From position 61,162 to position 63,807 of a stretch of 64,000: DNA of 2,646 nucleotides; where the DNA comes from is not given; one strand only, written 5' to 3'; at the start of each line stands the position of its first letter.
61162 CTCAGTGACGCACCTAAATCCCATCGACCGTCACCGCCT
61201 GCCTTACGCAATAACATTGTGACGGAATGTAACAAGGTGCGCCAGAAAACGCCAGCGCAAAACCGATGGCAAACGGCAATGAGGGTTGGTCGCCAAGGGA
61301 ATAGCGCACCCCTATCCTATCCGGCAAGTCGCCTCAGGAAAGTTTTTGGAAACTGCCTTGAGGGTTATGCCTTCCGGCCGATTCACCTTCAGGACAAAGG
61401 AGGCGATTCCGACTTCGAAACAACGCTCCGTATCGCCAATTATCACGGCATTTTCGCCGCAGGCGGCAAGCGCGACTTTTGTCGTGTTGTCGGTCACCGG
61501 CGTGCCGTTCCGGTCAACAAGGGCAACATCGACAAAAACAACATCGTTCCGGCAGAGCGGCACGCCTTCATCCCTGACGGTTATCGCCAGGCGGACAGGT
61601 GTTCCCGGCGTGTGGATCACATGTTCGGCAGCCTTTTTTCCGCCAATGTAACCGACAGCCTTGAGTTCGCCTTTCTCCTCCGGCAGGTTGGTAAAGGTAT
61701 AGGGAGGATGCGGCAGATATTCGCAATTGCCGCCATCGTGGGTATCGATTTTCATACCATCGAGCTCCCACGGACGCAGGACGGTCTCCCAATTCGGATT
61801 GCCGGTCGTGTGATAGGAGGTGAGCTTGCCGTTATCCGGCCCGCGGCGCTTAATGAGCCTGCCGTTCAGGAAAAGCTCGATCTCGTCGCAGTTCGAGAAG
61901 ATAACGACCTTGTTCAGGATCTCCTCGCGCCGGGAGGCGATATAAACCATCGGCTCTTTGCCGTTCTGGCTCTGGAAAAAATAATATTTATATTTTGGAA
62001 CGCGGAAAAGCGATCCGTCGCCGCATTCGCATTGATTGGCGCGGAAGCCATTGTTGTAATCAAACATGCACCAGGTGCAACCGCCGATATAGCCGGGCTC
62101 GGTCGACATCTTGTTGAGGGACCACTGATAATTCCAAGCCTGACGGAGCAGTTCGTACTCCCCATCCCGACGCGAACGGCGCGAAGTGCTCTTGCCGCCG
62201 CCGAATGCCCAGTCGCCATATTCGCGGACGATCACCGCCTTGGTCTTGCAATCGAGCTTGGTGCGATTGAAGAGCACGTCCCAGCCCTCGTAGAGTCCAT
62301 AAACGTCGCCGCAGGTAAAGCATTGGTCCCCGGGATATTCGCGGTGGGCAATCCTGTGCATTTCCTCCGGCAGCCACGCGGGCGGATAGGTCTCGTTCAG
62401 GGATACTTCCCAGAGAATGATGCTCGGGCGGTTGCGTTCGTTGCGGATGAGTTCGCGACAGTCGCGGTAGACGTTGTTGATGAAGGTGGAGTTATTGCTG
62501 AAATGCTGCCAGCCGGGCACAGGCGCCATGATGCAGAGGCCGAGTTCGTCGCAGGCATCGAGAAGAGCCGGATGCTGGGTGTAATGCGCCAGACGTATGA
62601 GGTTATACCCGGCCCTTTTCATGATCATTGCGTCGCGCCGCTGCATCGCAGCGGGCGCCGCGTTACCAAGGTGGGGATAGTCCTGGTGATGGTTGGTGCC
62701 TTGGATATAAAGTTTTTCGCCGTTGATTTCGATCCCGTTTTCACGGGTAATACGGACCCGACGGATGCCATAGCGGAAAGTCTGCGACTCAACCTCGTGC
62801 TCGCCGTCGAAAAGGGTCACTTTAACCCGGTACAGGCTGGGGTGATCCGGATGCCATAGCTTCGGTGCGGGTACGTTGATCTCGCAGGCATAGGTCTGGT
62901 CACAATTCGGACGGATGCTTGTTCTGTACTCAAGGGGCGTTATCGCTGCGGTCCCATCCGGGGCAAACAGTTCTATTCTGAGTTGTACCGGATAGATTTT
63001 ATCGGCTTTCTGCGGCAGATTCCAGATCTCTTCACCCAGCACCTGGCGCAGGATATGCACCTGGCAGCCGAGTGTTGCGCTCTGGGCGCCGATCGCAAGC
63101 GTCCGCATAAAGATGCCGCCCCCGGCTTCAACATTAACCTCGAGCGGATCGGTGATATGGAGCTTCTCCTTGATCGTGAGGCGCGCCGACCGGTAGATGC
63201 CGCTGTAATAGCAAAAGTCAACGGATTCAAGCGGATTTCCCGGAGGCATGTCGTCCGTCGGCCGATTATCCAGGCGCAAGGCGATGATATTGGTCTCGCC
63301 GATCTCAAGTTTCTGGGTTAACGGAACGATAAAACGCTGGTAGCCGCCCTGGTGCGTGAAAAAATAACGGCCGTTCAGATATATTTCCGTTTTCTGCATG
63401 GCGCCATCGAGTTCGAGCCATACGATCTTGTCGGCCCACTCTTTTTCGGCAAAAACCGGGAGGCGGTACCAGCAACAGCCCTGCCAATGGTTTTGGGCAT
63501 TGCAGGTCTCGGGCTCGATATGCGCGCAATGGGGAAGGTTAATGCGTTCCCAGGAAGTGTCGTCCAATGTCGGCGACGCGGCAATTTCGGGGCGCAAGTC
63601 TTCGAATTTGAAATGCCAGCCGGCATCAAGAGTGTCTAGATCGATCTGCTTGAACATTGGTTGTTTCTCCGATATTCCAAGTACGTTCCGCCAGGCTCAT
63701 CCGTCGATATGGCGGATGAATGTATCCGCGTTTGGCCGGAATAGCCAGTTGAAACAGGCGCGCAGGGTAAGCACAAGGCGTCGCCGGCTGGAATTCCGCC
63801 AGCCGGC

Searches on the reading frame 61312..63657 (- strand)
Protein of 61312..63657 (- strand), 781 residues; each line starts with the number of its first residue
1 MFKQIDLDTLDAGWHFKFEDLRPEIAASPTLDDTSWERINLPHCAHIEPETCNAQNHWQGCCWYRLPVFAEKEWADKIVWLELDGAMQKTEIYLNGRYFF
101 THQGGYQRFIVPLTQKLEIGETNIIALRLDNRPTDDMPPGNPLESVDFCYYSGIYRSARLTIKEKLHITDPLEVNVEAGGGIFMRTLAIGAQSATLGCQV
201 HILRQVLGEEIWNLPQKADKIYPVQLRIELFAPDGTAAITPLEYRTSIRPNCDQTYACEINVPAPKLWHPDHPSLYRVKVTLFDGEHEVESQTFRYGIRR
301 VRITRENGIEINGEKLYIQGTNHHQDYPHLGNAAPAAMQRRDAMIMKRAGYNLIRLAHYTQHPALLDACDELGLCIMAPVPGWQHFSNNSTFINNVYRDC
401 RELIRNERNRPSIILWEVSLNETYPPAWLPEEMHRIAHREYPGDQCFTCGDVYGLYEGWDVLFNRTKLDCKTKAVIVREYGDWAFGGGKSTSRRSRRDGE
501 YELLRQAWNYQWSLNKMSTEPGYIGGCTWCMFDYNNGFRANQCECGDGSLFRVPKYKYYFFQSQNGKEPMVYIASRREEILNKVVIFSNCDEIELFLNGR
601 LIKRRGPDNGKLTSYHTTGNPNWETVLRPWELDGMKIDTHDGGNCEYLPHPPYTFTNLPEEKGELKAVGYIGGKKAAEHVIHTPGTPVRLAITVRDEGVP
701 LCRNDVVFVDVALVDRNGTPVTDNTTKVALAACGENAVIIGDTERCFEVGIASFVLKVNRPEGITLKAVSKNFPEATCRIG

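Call 8: search_protein_families(library=pfam, proteins=[window:61312-63657:-], max_evalue=0.01)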
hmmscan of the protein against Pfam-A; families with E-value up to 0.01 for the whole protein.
window:61312-63657:- (781 aa): 5 families
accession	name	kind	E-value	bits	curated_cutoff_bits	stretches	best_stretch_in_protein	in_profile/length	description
PF02836.23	Glyco_hydro_2_C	-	6.9e-18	65.3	21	1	306-423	5-136/302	Glycosyl hydrolases family 2, TIM barrel domain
PF00703.27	Glyco_hydro_2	-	8.7e-11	43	23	1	222-299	34-109/109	Glycosyl hydrolases family 2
PF02837.24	Glyco_hydro_2_N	-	1.5e-10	41.7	28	1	38-160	33-165/169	Glycosyl hydrolases family 2, sugar binding domain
PF16355.11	DUF4982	-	1.7e-10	41.1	23.9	1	583-677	5-61/61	Domain of unknown function (DUF4982)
PF18565.7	Glyco_hydro2_C5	-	0.0026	18.1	32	1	693-735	4-46/103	Glycoside hydrolase family 2 C-terminal domain 5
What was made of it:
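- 61312..63657 (-): GH2 glycosidase upstream of gene A, with host-like composition. Pfam GH2 N, middle and TIM domains (call 8).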

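Call 38: search_protein_families(library=ncbifam, proteins=[window:61312-63657:-], max_evalue=0.01)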
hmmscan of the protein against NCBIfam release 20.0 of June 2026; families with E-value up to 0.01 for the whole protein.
window:61312-63657:- (781 aa): 11 families
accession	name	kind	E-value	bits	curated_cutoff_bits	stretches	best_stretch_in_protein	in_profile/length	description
NF041462.1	GalA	equivalog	2e-72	244.5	900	3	26-422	36-405/763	beta-galactosidase GalA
NF041463.1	GalB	equivalog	7.2e-69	232.5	900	3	29-419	93-476/869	beta-galactosidase GalB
NF050095.1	BetGlucuronLacZ4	equivalog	6.2e-64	216.2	950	2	30-440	30-429/666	beta-glucuronidase LacZ4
NF049891.1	Bet1-4galacdseBT4156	equivalog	1.5e-35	122.4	1700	2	253-417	243-403/946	exo-beta-1,4-galactosidase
NF007538.0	PRK10150.1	equivalog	2e-33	115.6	544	2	257-416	237-415/607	beta-glucuronidase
NF007074.0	PRK09525.1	subfamily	1.6e-30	105.6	1221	1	48-418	111-459/1027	beta-galactosidase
NF052611.1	beta_gal_Bga2A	equivalog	5.3e-30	104.2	999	1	61-424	114-459/1007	beta-galactosidase, LacZ type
NF007666.0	PRK10340.1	equivalog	2.7e-26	91.7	1284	1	64-421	113-449/1030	beta-galactosidase subunit alpha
NF049877.1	GlucurArabfur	equivalog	2.2e-24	85.1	1800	1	9-433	371-780/1400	beta-d-glucuronidase/beta-L-arabinofuranosidase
NF041100.1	betagal_LacZ_Ttogales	equivalog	5.9e-20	70.6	2000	1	59-418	107-439/1090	beta-galactosidase LacZ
NF049890.1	Bet1-4galacdseBT4151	equivalog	2.4e-19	68.8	1500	2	224-387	248-411/952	exo-beta-1,4-galactosidase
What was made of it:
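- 61312..63657 (-): NCBIfam beta-galactosidase GalA-like match, below the curated cut-off (call 38).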
